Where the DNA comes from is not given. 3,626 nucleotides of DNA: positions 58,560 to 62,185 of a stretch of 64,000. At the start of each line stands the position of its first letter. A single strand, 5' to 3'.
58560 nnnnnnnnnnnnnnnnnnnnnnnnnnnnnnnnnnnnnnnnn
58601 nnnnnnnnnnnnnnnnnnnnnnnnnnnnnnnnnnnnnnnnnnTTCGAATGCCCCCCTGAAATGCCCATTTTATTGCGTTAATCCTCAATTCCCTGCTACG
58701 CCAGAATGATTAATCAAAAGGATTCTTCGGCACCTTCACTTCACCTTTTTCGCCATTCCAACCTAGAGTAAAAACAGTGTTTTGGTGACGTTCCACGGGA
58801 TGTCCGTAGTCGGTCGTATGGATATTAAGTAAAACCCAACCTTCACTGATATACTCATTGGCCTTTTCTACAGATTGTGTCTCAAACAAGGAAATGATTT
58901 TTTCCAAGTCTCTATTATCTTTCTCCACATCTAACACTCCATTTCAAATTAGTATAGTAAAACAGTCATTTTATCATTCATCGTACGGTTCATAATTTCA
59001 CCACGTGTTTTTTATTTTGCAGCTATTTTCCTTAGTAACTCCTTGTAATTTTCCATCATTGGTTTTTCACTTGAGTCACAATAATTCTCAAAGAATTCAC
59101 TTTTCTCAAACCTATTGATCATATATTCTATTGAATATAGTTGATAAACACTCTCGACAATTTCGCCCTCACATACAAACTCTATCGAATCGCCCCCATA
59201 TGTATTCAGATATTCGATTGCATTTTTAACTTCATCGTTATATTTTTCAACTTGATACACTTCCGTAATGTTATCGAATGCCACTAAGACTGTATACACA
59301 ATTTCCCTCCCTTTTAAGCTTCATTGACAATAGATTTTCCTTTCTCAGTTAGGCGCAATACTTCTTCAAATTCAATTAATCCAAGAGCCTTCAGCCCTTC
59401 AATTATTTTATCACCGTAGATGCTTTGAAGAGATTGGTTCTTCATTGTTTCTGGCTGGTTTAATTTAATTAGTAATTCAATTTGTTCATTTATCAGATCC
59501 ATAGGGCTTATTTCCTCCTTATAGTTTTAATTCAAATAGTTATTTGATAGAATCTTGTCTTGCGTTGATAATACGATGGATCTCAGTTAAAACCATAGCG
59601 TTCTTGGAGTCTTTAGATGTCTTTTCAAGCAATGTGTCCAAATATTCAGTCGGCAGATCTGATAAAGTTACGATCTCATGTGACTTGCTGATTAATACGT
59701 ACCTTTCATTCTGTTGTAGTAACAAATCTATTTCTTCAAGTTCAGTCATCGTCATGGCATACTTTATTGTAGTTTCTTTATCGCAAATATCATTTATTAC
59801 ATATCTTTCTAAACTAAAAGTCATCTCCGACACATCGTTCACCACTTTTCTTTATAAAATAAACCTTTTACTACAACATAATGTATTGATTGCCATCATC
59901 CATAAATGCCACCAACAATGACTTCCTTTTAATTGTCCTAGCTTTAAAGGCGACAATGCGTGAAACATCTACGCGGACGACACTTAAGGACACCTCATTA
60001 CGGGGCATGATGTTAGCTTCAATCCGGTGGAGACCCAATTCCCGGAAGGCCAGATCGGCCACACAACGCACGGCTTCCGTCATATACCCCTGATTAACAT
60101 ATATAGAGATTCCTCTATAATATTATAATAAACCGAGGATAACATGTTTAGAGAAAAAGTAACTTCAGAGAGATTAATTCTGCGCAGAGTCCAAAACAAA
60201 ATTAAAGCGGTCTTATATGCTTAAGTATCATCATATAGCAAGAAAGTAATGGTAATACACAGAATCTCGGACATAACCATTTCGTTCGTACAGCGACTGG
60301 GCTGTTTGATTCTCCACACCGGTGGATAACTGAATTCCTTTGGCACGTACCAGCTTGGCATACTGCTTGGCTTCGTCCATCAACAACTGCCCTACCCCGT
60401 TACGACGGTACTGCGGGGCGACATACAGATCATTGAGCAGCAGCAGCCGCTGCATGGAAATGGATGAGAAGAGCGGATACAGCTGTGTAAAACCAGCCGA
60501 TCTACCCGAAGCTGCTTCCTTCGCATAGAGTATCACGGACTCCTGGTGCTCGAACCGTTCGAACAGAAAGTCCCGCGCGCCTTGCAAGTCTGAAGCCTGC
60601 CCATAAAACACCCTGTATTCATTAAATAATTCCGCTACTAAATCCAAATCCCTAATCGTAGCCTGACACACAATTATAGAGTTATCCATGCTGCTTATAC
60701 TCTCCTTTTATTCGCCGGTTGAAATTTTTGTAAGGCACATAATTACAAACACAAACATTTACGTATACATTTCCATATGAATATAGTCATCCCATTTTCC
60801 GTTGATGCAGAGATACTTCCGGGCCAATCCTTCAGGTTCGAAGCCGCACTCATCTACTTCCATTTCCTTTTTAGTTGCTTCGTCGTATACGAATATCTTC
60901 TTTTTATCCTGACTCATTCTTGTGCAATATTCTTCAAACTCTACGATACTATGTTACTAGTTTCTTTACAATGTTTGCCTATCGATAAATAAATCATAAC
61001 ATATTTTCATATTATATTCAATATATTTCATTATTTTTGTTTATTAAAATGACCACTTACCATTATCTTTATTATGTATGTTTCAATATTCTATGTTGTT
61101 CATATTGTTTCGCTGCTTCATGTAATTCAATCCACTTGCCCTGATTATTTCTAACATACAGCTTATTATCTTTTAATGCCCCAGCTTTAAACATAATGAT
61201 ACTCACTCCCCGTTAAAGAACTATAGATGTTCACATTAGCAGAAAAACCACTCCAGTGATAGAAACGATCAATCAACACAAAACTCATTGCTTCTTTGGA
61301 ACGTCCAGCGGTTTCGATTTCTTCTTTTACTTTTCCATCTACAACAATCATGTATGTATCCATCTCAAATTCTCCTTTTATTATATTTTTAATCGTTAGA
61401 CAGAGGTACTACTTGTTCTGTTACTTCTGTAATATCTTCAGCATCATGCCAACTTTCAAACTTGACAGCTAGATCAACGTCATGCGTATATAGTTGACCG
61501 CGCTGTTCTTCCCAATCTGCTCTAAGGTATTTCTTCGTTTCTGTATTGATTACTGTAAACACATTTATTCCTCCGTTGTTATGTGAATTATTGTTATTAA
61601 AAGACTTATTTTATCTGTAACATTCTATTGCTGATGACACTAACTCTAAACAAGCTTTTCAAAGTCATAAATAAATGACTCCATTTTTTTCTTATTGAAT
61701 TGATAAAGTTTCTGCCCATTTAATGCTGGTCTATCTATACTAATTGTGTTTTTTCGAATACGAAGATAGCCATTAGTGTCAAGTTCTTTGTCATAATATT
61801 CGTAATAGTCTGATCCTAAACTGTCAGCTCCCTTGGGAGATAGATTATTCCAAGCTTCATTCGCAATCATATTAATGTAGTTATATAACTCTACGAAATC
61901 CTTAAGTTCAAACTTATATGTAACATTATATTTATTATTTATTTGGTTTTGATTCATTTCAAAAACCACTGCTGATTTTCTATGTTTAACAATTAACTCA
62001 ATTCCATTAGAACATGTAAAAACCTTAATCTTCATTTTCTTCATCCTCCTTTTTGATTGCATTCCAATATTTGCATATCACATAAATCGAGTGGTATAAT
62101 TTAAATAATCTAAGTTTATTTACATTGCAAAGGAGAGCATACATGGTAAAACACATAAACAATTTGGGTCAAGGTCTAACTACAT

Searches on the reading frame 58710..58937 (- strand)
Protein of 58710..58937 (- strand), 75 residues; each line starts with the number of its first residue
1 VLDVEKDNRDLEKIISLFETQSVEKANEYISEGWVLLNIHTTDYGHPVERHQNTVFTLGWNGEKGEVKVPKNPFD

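Call 3: search_protein_families(library=pfam, proteins=[window:58710-58937:-], max_evalue=0.1)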
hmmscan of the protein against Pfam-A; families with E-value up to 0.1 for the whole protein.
window:58710-58937:- (75 aa): 0 families

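Call 5: search_protein_families(library=phrogs, proteins=[window:58710-58937:-], max_evalue=0.01)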
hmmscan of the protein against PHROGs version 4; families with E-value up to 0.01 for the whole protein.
window:58710-58937:- (75 aa): 1 family
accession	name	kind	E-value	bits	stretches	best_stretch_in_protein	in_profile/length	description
phrog_24807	-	unknown function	0.00021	22.4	1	16-71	8-60/63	-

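Call 6: search_protein_families(library=padloc, proteins=[window:58710-58937:-], max_evalue=0.1)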
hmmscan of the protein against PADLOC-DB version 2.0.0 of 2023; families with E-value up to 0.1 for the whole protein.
window:58710-58937:- (75 aa): 0 families

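Call 7: search_protein_families(library=ncbifam, proteins=[window:58710-58937:-], max_evalue=0.1)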
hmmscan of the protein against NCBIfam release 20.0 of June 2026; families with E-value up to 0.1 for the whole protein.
window:58710-58937:- (75 aa): 1 family
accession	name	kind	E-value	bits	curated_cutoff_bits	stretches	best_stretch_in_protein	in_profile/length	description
NF008595.0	PRK11562.1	equivalog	0.028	13.7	293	1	16-66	167-215/268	nitrite transporter NirC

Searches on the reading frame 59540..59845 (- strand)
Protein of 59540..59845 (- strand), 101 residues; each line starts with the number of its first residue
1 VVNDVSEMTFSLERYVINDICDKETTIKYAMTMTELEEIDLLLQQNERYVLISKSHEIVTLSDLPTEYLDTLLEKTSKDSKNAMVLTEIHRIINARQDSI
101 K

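Call 5: search_protein_families(library=phrogs, proteins=[window:59540-59845:-], max_evalue=0.01)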
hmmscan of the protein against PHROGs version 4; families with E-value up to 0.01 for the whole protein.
window:59540-59845:- (101 aa): 1 family
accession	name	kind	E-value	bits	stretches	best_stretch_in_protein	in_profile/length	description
phrog_17927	-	unknown function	0.0031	18.5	1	22-86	66-123/172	-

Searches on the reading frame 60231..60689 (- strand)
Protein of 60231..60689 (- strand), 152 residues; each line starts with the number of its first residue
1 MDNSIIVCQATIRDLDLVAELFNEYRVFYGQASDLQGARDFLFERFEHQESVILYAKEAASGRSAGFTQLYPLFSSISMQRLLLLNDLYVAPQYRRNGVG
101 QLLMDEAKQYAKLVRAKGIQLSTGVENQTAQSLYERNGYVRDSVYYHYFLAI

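Call 3: search_protein_families(library=pfam, proteins=[window:60231-60689:-], max_evalue=0.1)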
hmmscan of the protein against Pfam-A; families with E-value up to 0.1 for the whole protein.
window:60231-60689:- (152 aa): 9 families
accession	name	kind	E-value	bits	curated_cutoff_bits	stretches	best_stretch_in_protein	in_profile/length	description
PF00583.31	Acetyltransf_1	-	1.2e-14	55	20.7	1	20-139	3-116/116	Acetyltransferase (GNAT) family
PF13508.13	Acetyltransf_7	-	4.4e-14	53.1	27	1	56-140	8-83/84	Acetyltransferase (GNAT) domain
PF13673.13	Acetyltransf_10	-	3.1e-09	37.3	23.6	1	73-142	42-110/128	Acetyltransferase (GNAT) domain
PF08445.16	FR47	-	0.00013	22.3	22.1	1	85-144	24-82/86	FR47-like protein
PF17013.11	Acetyltransf_15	-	0.0066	16.3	35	1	5-112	37-103/210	Putative acetyl-transferase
PF12568.14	PanZ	-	0.0098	15.8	22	1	84-115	63-94/128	Acetyltransferase (GNAT) domain, PanZ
PF13880.12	Acetyltransf_13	-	0.021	15.1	22.8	1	86-109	8-31/69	ESCO1/2 acetyl-transferase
PF14542.12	Acetyltransf_CG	-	0.031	14.8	30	1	82-112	24-54/80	GCN5-related N-acetyl-transferase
PF13527.13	Acetyltransf_9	-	0.063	13.7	25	0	84-139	74-124/127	Acetyltransferase (GNAT) domain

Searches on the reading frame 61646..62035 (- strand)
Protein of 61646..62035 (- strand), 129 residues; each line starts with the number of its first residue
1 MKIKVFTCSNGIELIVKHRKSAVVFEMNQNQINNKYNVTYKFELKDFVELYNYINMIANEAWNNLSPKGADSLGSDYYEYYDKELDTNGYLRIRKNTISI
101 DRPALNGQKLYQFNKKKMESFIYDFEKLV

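Call 69: find_related_loci(query=window:61646-62035:-, collection=viral_contigs, flank=9000)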
Query window:61646-62035:- (129 aa) in viral_contigs; peptide patterns used: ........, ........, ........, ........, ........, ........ (x = any residue, [..] = any of these).
47 stretches matched a pattern; 29 encode a relative of the query (tblastn E <= 1e-3); 28 distinct loci.
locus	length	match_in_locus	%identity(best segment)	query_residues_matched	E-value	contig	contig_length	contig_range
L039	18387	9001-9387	96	1-129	2e-82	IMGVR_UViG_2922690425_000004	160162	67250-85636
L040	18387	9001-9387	91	1-129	1e-76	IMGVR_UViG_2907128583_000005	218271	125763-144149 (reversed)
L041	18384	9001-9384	88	1-128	3e-73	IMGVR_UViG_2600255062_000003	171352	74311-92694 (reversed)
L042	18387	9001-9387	87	1-129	1e-72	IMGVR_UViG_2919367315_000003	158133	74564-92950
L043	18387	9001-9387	77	1-129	1e-65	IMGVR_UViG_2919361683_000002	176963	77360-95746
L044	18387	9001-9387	64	1-129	4e-52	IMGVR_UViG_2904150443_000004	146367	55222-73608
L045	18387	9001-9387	54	1-129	1e-45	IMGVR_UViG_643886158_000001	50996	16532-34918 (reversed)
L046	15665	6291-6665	57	1-125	2e-44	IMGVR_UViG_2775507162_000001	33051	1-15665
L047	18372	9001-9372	51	1-127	1e-38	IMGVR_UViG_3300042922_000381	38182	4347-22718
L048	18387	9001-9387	86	1-129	1e-73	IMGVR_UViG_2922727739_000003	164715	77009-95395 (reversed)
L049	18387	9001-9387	54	1-129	7e-46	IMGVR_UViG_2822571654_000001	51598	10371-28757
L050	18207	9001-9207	51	58-126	2e-19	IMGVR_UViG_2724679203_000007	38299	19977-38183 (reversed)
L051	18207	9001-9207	51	58-126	3e-19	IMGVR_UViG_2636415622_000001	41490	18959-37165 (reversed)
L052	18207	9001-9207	51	58-126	6e-19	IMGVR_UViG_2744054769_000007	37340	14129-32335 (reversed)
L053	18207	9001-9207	49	58-126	9e-19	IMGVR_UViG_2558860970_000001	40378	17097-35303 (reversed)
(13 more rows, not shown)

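Call 74: search_protein_families(library=pfam, proteins=[L044:14413-15039:+, L044:12460-12948:+, L044:11875-12432:+, L041:12308-13195:+, L044:15097-15543:+], max_evalue=0.01)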
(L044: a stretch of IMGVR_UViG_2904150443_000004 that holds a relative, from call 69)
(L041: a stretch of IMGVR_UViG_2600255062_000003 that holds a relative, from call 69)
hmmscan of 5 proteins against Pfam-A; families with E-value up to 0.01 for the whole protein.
L044:14413-15039:+ (208 aa): 0 families

L044:12460-12948:+ (162 aa): 1 family
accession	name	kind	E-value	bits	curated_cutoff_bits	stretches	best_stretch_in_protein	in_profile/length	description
PF00239.26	Resolvase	-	1.1e-18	68.1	23.3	1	3-131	1-132/145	Resolvase, N terminal domain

L044:11875-12432:+ (185 aa): 2 families
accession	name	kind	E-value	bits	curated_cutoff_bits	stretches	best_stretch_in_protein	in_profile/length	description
PF03118.21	RNA_pol_A_CTD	-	3.9e-11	43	23.8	1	127-172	22-67/67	Bacterial RNA polymerase, alpha chain C terminal domain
PF14311.12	DUF4379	-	3.8e-10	40.2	24.5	1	19-71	1-54/56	Probable Treble clef zinc finger domain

L041:12308-13195:+ (295 aa): 0 families

L044:15097-15543:+ (148 aa): 0 families
